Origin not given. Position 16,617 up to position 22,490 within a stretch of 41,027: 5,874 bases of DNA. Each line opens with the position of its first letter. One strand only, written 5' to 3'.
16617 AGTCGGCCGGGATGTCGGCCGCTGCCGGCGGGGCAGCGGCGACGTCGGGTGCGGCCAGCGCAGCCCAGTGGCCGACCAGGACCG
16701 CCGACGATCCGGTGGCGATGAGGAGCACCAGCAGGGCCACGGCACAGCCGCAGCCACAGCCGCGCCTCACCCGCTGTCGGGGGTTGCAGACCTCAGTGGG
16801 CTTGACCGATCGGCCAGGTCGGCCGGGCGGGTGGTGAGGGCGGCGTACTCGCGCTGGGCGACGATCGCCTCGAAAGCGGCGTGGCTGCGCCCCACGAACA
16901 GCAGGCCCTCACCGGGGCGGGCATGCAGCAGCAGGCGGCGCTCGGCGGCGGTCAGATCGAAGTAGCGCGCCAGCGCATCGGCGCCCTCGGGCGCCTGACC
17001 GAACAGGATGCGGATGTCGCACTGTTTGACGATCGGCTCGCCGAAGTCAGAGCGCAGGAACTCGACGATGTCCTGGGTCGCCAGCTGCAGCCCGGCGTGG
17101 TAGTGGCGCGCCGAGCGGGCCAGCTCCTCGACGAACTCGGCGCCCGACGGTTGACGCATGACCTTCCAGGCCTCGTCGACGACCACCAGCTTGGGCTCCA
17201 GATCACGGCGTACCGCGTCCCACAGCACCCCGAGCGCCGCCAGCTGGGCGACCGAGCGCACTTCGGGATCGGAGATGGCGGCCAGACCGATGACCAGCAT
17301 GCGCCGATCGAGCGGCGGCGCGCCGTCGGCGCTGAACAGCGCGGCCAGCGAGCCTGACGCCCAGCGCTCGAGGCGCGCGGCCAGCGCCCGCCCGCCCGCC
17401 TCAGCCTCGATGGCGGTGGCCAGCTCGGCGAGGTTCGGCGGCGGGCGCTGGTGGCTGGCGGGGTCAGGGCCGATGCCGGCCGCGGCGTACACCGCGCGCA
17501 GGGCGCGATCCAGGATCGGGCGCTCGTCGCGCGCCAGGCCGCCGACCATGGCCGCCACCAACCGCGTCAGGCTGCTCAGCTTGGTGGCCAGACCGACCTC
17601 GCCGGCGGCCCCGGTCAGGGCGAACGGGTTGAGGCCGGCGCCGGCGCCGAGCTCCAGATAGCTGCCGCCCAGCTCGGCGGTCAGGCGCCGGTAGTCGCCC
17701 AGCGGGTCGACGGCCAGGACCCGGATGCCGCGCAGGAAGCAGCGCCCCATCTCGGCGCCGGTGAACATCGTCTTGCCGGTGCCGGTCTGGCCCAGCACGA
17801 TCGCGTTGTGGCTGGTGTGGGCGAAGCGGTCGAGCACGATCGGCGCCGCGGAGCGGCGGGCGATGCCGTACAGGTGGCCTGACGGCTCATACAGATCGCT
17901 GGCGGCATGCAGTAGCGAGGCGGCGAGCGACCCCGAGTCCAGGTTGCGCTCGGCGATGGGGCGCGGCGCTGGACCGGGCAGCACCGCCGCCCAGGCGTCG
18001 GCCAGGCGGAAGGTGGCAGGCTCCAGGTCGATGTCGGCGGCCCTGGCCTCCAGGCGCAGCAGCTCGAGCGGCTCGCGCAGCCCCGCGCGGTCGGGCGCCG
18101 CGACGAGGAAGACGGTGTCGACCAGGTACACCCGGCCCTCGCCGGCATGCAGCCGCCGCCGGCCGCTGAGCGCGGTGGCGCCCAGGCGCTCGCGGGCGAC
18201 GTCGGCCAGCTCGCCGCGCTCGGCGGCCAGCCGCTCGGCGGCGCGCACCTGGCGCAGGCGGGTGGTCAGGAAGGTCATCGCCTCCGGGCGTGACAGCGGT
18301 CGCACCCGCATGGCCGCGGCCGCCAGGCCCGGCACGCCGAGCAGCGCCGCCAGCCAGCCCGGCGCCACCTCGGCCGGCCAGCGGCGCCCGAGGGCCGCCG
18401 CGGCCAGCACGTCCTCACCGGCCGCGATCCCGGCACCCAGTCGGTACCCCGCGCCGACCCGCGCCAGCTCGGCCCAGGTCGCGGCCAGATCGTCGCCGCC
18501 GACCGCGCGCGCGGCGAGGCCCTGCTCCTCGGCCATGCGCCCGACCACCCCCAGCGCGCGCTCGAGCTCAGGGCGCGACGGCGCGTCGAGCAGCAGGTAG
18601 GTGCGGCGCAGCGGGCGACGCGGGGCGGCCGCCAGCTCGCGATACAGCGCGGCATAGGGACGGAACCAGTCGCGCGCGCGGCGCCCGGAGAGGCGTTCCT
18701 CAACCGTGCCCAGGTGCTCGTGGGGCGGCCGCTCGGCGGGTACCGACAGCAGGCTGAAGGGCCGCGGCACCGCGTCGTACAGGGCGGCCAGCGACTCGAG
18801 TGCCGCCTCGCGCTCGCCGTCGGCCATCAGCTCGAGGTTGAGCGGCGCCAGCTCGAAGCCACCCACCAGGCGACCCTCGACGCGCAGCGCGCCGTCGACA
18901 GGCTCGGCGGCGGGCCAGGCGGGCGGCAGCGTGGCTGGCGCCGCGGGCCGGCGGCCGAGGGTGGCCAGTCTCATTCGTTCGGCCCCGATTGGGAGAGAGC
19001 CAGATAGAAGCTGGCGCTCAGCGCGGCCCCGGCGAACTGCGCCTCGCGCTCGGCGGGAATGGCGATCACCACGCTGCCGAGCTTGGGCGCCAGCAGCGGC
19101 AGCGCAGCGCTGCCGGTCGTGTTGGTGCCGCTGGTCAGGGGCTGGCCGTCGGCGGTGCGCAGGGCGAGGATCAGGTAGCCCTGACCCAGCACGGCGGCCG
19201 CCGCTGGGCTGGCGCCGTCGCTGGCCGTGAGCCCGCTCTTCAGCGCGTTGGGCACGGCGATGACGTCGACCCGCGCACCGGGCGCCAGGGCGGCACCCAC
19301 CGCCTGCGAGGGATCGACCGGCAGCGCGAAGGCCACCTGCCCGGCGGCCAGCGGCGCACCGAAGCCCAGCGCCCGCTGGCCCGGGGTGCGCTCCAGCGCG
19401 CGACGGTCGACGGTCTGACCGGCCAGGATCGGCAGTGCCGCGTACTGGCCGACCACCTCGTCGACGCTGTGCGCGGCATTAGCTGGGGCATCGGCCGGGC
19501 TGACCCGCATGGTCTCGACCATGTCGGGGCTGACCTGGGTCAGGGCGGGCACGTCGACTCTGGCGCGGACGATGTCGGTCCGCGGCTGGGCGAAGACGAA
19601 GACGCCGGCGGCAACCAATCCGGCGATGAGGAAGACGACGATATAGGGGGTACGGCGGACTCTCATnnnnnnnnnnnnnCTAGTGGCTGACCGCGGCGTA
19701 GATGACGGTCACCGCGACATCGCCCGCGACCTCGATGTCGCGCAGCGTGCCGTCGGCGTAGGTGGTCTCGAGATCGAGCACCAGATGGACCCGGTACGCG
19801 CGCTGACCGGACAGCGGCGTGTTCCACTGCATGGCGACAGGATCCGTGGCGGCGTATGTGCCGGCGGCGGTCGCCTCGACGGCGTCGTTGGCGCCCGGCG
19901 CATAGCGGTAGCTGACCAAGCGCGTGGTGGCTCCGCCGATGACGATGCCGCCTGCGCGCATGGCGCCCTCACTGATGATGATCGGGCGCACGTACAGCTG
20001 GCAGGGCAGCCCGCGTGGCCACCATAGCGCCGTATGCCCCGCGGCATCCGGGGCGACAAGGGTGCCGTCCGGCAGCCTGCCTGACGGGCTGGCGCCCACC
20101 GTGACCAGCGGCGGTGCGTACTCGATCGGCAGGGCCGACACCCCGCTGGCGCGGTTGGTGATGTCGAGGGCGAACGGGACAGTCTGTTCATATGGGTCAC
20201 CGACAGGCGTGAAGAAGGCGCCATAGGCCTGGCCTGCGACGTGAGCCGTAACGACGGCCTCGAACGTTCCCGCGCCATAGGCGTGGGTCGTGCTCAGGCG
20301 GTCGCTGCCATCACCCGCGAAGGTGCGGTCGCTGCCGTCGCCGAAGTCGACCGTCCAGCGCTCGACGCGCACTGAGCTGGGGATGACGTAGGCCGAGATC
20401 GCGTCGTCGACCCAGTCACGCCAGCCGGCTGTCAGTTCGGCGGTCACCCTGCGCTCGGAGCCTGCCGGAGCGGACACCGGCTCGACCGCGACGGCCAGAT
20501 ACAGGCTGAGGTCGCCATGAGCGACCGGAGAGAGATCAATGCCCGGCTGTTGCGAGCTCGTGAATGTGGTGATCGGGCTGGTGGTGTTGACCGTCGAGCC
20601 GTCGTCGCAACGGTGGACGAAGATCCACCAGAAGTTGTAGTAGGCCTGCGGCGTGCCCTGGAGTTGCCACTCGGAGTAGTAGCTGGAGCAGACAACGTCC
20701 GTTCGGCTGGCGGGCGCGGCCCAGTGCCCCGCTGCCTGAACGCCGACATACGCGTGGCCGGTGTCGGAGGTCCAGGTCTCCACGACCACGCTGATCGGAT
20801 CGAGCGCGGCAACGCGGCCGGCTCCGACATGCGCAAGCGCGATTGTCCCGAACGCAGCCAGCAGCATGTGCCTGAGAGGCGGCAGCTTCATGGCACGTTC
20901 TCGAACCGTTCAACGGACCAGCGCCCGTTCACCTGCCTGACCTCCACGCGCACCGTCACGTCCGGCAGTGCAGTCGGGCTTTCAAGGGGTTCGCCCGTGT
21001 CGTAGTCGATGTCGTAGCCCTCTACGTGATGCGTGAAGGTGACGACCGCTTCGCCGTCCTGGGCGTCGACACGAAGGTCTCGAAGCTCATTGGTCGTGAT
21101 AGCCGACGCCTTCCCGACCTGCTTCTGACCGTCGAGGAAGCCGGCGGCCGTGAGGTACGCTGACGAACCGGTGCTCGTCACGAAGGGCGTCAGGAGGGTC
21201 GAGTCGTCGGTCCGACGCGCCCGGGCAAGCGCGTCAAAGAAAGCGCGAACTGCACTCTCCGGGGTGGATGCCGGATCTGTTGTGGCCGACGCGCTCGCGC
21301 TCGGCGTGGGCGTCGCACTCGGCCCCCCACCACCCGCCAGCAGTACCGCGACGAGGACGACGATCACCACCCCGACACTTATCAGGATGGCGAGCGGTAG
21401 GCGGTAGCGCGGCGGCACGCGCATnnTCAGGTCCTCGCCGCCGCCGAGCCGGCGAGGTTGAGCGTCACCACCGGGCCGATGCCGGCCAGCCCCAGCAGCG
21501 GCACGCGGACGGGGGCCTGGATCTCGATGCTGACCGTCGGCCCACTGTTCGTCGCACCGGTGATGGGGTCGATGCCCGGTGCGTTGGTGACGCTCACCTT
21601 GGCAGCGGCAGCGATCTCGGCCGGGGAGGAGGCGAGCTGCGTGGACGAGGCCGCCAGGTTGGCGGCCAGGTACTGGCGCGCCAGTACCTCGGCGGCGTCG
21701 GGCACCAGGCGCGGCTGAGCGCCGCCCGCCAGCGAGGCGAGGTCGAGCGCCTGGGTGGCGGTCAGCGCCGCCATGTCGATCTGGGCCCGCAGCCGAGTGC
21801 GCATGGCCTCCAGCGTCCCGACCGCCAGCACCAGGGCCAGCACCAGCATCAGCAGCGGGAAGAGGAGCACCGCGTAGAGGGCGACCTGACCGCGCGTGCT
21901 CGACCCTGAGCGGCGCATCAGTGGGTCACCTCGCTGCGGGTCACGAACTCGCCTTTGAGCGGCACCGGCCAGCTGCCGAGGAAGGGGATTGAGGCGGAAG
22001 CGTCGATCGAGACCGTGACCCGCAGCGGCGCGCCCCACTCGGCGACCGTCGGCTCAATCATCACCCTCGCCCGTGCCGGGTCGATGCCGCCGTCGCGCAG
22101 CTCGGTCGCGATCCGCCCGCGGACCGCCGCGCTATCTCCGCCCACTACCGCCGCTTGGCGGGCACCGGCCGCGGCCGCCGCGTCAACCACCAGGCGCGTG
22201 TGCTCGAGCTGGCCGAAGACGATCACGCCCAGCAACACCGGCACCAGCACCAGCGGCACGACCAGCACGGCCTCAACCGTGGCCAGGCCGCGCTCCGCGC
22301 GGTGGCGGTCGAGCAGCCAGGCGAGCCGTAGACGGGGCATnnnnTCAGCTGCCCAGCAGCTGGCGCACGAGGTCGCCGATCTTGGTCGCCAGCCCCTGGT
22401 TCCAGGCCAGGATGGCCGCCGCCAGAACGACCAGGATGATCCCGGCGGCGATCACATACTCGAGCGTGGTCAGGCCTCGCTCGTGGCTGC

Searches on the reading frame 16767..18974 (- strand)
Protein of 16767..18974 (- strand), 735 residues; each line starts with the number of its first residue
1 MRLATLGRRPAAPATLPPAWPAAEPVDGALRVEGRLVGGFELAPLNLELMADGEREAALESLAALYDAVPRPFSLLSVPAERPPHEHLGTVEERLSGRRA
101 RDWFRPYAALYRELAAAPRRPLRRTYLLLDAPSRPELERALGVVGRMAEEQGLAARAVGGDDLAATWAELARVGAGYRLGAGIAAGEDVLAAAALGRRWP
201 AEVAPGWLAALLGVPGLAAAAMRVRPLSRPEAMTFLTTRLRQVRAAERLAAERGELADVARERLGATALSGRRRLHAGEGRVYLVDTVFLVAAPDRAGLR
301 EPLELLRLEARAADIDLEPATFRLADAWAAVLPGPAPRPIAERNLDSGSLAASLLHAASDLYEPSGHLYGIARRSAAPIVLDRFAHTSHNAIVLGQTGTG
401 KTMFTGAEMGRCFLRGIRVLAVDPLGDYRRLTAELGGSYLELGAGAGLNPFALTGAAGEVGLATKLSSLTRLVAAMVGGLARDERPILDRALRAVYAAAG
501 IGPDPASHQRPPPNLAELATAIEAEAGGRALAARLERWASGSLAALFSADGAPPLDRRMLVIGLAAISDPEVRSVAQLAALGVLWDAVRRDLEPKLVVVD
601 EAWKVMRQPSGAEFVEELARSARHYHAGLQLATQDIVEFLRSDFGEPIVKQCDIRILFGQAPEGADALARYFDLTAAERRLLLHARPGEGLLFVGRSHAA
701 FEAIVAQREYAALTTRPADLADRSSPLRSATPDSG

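Call 5: search_protein_families(library=pfam, proteins=[window:16767-18974:-], max_evalue=0.01)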
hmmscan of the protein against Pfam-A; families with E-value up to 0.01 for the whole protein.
window:16767-18974:- (735 aa): 3 families
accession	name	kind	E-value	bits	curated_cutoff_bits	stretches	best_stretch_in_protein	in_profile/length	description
PF19044.6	P-loop_TraG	-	6.5e-13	48.5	25.8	2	555-680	210-340/413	TraG P-loop domain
PF12846.13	AAA_10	-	7e-08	32.3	27.5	1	571-647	216-294/362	AAA-like domain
PF01935.23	DUF87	-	0.00026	21.6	23.2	1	374-434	9-70/220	Helicase HerA, central domain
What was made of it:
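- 16767..18974 (-): VirB4-family ATPase (735 aa), no hydrophobic segment in the first ~70 residues read. P-loop_TraG and AAA_10 (call 5).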

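Call 9: search_protein_families(library=ncbifam, proteins=[window:16767-18974:-], max_evalue=0.01)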
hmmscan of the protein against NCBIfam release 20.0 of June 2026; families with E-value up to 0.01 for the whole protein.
window:16767-18974:- (735 aa): 11 families
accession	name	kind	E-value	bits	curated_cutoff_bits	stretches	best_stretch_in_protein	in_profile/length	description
NF045971.1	conju_CD1110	equivalog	1.9e-51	175.2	325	1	194-707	214-740/752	VirB4-like conjugal transfer ATPase, CD1110 family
TIGR00929.1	VirB4_CagE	subfamily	4.7e-30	104.5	643.1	1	199-682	250-724/792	VirB4 family type IV secretion/conjugal transfer ATPase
TIGR02746.1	TraC-F-type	equivalog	3.5e-28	98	567.05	1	380-670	420-719/800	type IV secretion system protein TraC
NF045975.1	VirB4_plasma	equivalog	1.4e-24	85.9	590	2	280-452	404-581/894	Mbov_0397 family ICE element conjugal transfer ATPase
NF010447.0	PRK13873.1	equivalog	1.6e-08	33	1020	1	295-660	342-704/815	conjugal transfer protein TrbE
TIGR03783.1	Bac_Flav_CT_G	subfamily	2.9e-07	28.7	261.55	1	555-661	625-734/829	TraG family conjugative transposon ATPase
NF010278.0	PRK13721.1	subfamily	5.6e-07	27.8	1177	1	384-640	475-738/874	type IV secretion system protein TraC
NF010427.0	PRK13853.1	equivalog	0.0016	16.4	957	1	529-665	562-699/789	type IV secretion system protein VirB4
NF041017.1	DNA_import_CedB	equivalog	0.0027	16.4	700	0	560-637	436-517/590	DNA import protein CedB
NF010473.0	PRK13898.1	equivalog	0.0027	15.8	1050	1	528-707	576-753/801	type IV secretion system ATPase VirB4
NF010404.0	PRK13830.1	subfamily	0.0074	14.1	810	0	591-658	650-717/818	conjugal transfer protein TrbE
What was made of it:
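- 16767..18974 (-): NF045971 VirB4-like CD1110 family 1.9e-51 and TIGR00929 4.7e-30 (call 9).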

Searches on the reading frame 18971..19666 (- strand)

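Call 4: search_protein_families(library=pfam, proteins=[window:18971-19666:-], max_evalue=0.01)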
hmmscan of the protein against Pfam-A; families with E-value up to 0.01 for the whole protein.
window:18971-19666:- (231 aa): 2 families
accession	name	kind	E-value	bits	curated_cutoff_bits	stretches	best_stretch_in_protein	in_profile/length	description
PF16976.10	RcpC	-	1.3e-08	35.1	28.8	1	104-224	5-113/114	Flp pilus assembly protein RcpC/CpaB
PF08666.17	SAF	-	7.4e-05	23.7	21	1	32-86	3-57/63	SAF domain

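Call 9: search_protein_families(library=ncbifam, proteins=[window:18971-19666:-], max_evalue=0.01)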
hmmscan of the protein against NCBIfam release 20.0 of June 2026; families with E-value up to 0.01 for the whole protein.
window:18971-19666:- (231 aa): 2 families
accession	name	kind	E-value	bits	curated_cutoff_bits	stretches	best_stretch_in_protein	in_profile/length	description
TIGR03177.1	pilus_cpaB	equivalog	2e-15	56.8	71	1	26-174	33-174/262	Flp pilus assembly protein CpaB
TIGR03170.1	flgA_cterm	equivalog_domain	3.4e-06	27.1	54.65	1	24-93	7-76/137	flagellar basal body P-ring formation chaperone FlgA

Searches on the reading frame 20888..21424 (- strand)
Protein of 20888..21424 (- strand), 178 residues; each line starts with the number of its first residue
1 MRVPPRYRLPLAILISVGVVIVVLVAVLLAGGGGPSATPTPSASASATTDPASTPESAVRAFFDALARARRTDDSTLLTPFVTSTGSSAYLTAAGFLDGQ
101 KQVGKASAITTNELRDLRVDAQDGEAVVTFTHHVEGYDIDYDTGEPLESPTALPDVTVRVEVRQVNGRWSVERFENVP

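Call 4: search_protein_families(library=pfam, proteins=[window:20888-21424:-], max_evalue=0.01)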
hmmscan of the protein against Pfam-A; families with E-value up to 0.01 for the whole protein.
window:20888-21424:- (178 aa): 0 families

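Call 9: search_protein_families(library=ncbifam, proteins=[window:20888-21424:-], max_evalue=0.01)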
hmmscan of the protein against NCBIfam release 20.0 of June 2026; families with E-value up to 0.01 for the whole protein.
window:20888-21424:- (178 aa): 0 families

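Call 27: search_protein_families(library=pfam, proteins=[window:20888-21424:-], max_evalue=1)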
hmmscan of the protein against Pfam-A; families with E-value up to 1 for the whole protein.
window:20888-21424:- (178 aa): 3 families
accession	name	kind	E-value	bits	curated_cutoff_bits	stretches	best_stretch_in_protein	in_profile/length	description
PF22819.2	TcaA_5th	-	0.031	15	23.6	1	56-133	6-80/115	TcaA protein NTF2-like domain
PF14534.12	DUF4440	-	0.13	13.2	25.2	1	58-138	4-82/107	Domain of unknown function (DUF4440)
PF23714.1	Rv3627c_N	-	0.68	10.3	27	0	14-55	17-58/58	Carboxypeptidase Rv3627c-like, N-terminal domain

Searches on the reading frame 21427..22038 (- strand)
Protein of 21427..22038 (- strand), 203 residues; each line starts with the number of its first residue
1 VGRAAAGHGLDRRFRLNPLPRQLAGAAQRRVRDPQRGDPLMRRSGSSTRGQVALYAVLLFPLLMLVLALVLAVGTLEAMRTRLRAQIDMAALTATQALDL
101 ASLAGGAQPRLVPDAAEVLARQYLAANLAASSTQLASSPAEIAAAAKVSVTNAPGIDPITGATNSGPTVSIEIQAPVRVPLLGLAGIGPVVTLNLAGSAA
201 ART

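Call 4: search_protein_families(library=pfam, proteins=[window:21427-22038:-], max_evalue=0.01)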
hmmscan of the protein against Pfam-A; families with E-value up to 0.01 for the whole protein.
window:21427-22038:- (203 aa): 1 family
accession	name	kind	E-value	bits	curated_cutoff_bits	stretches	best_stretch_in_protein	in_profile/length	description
PF13400.11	Tad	-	0.00025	21.7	22.3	1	50-95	1-45/47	Putative Flp pilus-assembly TadE/G-like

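Call 9: search_protein_families(library=ncbifam, proteins=[window:21427-22038:-], max_evalue=0.01)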
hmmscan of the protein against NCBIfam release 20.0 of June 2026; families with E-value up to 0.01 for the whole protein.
window:21427-22038:- (203 aa): 1 family
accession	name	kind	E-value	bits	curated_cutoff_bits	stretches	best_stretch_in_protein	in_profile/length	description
TIGR03816.1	tadE_like_DECH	hypoth_equivalog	0.0025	18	50.95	1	49-101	2-54/109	Rv3654c family TadE-like protein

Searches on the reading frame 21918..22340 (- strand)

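Call 27: search_protein_families(library=pfam, proteins=[window:21918-22340:-], max_evalue=1)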
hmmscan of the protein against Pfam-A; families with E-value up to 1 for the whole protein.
window:21918-22340:- (140 aa): 1 family
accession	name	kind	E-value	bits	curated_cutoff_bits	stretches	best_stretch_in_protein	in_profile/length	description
PF07811.17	TadE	-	2.3e-09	37.7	22.9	1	18-61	1-43/43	TadE-like protein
